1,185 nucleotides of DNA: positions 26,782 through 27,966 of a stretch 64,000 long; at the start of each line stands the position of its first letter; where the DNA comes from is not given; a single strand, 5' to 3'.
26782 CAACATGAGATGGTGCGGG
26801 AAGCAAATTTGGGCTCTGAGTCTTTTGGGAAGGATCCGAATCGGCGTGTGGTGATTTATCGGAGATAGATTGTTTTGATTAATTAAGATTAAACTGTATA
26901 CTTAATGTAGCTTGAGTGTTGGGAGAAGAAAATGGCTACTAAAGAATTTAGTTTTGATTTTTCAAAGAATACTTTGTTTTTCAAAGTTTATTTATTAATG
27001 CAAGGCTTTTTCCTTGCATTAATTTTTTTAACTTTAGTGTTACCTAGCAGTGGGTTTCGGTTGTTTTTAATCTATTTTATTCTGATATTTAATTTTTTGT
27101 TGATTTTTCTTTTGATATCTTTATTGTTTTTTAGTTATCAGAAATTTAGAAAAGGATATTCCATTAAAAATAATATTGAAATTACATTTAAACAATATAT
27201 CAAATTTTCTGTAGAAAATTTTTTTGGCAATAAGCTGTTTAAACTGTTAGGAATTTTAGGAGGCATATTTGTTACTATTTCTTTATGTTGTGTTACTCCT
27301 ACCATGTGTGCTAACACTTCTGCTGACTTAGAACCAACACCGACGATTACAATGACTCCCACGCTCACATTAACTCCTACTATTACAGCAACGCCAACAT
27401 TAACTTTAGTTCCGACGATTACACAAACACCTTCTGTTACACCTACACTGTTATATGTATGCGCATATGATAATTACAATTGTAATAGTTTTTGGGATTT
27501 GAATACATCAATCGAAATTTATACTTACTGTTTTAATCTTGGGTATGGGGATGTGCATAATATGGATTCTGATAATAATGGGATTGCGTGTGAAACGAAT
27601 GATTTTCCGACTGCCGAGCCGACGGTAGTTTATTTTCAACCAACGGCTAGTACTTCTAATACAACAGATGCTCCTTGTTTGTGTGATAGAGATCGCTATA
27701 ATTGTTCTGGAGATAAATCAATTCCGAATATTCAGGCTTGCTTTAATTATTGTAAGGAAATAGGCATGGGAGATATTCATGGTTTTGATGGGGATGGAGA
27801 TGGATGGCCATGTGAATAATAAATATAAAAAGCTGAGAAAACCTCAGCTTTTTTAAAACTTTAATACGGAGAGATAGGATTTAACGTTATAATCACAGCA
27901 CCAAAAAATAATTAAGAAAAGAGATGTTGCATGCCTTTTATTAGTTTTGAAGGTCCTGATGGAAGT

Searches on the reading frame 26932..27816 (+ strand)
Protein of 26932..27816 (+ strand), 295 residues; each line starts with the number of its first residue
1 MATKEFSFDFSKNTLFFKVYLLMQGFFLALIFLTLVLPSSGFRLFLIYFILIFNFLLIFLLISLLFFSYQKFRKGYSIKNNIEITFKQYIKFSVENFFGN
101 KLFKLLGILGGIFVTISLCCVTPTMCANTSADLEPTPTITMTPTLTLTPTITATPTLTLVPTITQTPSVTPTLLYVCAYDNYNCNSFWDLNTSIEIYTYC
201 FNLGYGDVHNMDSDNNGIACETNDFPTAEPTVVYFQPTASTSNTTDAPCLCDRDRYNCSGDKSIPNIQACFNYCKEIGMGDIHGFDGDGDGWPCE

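Call 86: search_protein_families(library=pfam, proteins=[window:26932-27816:+], max_evalue=0.001)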
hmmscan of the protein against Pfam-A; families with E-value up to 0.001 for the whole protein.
window:26932-27816:+ (295 aa): 1 family
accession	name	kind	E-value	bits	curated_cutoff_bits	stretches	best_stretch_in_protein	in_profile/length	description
PF05901.16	Excalibur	-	3.2e-07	31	22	0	204-221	21-36/36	Excalibur calcium-binding domain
